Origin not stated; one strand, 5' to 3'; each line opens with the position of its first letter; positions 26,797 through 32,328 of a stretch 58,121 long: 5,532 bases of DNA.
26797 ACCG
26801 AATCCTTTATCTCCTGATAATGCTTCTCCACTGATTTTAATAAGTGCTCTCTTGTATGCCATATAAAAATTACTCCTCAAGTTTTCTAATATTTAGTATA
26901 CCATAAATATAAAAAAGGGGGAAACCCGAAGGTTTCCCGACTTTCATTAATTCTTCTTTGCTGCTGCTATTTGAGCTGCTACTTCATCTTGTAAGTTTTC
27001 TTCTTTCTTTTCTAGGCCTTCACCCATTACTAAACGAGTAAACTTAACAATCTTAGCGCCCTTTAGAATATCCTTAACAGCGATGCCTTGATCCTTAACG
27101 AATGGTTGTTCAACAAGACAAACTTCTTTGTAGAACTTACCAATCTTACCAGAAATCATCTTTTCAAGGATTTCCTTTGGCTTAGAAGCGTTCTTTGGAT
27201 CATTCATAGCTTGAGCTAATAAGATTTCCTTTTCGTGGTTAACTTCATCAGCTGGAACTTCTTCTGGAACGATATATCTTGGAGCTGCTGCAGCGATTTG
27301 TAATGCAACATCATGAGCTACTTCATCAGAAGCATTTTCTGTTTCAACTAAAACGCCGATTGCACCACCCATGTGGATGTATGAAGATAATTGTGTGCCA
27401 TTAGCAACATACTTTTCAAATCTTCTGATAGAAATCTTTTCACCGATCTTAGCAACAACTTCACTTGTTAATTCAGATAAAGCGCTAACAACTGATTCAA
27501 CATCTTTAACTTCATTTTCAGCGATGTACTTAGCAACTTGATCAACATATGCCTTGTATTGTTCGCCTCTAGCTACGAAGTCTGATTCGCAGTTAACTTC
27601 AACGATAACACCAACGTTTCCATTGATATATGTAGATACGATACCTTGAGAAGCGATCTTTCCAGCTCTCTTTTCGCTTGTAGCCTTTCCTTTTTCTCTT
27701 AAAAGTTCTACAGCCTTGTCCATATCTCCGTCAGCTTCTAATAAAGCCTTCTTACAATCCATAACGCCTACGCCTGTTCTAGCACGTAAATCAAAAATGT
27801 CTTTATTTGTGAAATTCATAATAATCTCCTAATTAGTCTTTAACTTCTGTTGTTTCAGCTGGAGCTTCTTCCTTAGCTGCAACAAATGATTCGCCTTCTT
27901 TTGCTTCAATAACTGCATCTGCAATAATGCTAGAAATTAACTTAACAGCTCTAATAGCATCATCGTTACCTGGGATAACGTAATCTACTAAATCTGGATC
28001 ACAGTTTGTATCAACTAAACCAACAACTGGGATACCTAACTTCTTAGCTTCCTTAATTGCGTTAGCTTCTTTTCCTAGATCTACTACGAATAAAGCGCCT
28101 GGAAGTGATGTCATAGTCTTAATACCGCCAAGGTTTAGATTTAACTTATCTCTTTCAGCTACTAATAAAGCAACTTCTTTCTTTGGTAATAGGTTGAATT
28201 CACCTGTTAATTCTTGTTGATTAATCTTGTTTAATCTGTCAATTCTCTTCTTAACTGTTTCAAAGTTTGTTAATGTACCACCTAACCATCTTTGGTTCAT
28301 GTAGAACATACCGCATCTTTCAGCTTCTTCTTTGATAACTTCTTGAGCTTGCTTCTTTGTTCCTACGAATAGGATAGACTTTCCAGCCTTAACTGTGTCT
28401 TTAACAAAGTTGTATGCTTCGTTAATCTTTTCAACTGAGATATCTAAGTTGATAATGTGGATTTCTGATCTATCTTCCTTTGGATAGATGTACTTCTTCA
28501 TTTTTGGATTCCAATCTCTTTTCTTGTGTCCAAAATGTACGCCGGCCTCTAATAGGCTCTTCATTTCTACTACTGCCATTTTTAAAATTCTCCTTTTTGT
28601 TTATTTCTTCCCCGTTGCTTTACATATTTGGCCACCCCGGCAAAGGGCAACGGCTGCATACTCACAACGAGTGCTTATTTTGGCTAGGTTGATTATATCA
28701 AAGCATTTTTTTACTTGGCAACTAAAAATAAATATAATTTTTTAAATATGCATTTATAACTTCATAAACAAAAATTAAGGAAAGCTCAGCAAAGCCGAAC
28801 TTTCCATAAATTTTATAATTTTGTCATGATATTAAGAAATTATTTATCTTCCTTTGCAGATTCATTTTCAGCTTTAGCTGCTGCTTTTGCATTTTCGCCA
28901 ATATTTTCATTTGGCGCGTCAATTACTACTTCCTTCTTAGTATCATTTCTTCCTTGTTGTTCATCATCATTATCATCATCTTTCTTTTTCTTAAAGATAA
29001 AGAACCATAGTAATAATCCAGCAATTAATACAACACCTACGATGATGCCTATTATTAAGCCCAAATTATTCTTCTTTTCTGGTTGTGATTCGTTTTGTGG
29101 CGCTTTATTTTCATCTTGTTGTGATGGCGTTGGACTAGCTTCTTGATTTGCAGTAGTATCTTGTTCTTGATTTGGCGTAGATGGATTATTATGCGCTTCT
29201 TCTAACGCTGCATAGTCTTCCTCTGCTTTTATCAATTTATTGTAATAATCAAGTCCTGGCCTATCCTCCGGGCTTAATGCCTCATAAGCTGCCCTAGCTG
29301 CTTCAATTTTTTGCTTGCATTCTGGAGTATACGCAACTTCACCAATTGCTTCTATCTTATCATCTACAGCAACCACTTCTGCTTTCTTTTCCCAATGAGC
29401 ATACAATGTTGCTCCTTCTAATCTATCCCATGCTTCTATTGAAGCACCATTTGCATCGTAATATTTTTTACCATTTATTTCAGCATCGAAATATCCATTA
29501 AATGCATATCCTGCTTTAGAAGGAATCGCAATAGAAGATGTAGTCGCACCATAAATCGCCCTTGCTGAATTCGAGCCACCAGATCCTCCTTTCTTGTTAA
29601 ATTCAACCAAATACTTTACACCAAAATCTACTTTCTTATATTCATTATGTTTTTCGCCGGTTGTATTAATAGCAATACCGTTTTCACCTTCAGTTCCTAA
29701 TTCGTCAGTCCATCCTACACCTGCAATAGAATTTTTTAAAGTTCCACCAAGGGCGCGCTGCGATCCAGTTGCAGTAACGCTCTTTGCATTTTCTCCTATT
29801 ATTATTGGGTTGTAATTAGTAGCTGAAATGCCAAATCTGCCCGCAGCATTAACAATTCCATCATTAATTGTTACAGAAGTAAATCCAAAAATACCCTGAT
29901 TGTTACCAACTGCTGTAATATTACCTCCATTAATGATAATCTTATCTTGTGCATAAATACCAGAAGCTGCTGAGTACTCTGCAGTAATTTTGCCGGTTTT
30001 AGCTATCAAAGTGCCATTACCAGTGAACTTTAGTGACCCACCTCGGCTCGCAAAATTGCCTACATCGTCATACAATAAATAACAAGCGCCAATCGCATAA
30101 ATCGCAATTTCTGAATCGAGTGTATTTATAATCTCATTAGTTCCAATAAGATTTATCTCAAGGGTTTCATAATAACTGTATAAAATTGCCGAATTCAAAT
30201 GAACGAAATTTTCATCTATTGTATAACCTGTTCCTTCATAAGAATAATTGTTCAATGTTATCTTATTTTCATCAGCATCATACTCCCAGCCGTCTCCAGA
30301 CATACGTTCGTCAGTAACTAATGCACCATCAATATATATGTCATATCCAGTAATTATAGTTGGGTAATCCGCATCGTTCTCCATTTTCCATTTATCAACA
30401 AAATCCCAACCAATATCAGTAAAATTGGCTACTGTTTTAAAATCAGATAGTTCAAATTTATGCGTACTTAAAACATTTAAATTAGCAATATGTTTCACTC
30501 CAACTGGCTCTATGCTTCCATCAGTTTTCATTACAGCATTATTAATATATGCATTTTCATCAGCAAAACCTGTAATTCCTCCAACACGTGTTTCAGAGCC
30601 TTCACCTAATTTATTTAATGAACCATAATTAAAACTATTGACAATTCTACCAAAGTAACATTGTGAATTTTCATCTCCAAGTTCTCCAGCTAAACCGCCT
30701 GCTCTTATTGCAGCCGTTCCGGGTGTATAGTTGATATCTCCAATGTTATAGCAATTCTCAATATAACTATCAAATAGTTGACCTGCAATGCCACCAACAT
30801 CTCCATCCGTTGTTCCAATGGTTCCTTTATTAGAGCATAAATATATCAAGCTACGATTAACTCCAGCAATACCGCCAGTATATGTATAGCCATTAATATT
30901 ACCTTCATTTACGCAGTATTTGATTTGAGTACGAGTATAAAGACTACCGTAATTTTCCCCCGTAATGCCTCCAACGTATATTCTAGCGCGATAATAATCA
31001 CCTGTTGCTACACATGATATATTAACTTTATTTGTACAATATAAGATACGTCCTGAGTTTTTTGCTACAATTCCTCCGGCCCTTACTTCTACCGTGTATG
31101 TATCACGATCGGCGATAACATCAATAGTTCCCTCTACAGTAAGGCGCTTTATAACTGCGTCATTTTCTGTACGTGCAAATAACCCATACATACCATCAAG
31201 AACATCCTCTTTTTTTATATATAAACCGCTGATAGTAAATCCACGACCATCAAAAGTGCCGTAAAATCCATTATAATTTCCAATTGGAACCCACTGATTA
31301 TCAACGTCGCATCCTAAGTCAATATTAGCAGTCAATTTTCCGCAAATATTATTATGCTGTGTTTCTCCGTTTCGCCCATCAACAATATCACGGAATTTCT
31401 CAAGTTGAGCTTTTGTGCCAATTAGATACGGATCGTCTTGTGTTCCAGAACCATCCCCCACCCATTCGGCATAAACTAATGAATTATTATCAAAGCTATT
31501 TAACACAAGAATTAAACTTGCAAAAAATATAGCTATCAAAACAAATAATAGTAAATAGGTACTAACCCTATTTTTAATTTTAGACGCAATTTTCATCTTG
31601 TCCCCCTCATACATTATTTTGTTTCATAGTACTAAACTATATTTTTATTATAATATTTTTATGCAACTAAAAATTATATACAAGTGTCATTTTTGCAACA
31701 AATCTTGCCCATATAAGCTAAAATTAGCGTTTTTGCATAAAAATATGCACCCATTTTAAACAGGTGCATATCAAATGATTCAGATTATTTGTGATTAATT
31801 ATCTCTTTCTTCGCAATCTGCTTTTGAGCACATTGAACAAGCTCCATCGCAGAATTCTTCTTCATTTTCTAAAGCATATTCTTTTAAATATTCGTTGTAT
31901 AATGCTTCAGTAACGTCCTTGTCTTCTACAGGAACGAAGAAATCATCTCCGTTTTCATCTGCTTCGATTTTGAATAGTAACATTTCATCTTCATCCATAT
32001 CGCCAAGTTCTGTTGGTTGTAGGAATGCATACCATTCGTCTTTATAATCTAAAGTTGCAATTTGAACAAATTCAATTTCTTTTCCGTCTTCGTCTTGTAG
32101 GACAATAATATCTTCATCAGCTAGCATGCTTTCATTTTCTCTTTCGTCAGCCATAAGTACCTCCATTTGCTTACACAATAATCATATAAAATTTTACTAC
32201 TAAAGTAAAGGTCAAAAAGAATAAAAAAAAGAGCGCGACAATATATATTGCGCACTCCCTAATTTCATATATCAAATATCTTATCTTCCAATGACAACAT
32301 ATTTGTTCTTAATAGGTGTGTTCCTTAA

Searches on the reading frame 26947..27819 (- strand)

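Call 88: search_protein_families(library=pfam, proteins=[window:26947-27819:-], max_evalue=0.001)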
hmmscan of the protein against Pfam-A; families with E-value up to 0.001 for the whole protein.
window:26947-27819:- (290 aa): 2 families
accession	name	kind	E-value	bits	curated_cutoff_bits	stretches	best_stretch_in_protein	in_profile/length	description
PF00889.24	EF_TS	-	1.1e-59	202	27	1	70-267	1-204/204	Elongation factor TS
PF25025.1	EF-Ts_N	-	7.7e-06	26.2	33.2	1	8-45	17-55/60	Elongation factor Ts, mitochondrial, N-terminal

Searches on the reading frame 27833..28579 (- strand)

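Call 88: search_protein_families(library=pfam, proteins=[window:27833-28579:-], max_evalue=0.001)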
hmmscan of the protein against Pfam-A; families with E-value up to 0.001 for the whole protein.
window:27833-28579:- (248 aa): 1 family
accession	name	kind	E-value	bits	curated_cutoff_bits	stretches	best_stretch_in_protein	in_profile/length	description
PF00318.25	Ribosomal_S2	-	8.2e-95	316.6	26.1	1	9-225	1-215/216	Ribosomal protein S2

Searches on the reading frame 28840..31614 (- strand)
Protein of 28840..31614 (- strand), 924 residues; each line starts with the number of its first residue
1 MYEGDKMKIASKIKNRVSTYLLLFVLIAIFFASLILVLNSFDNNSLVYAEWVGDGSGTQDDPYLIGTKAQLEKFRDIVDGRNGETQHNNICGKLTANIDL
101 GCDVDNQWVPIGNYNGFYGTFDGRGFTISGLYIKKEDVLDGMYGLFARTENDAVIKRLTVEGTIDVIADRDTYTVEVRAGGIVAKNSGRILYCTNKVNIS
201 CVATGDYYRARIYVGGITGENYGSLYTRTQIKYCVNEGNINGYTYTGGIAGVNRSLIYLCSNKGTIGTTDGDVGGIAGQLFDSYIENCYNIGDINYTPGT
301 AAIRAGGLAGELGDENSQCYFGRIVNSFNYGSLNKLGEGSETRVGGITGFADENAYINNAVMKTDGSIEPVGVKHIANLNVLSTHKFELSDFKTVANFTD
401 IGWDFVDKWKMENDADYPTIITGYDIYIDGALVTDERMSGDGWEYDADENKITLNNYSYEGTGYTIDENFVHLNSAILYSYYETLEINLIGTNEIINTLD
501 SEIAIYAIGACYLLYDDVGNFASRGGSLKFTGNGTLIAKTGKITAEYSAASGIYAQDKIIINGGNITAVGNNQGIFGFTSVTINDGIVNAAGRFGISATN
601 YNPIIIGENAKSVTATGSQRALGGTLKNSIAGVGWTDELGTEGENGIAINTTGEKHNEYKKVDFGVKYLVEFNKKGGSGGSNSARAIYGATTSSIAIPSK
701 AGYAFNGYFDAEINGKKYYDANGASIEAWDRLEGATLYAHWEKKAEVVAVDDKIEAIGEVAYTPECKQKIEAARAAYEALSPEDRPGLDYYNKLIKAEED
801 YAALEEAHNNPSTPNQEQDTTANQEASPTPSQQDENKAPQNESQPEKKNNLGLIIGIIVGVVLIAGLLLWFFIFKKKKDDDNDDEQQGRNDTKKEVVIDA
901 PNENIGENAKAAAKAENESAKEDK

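Call 3: search_protein_families(library=pfam, proteins=[window:28840-31614:-], max_evalue=0.01)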
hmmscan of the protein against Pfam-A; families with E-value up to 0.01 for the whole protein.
window:28840-31614:- (924 aa): 6 families
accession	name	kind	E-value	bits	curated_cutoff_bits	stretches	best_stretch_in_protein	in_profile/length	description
PF07581.17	Glug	-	8.1e-09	35.8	20.5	0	273-295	5-28/28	The GLUG motif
PF09479.16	Flg_new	-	5.9e-06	26.7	27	1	668-724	1-54/65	Listeria-Bacteroides repeat domain (List_Bact_rpt)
PF20185.3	DUF6548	-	0.00066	20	27.3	1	788-869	82-159/164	Family of unknown function (DUF6548)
PF14283.11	CD1107-like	-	0.001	19.4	26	1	824-879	104-157/158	Mobile element protein CD1107-like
PF06024.17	Orf78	-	0.0045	17.7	29.4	0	793-882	7-95/101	Orf78 (ac78)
PF04478.17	Mid2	-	0.0097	16.1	23.2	0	826-880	24-79/150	Mid2 like cell wall stress sensor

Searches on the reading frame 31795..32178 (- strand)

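Call 3: search_protein_families(library=pfam, proteins=[window:31795-32178:-], max_evalue=0.01)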
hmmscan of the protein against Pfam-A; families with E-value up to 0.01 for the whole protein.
window:31795-32178:- (127 aa): 1 family
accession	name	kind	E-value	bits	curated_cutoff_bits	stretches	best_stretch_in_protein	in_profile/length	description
PF06949.16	DUF1292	-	9.9e-09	36.4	24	1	30-96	1-69/75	Protein of unknown function (DUF1292)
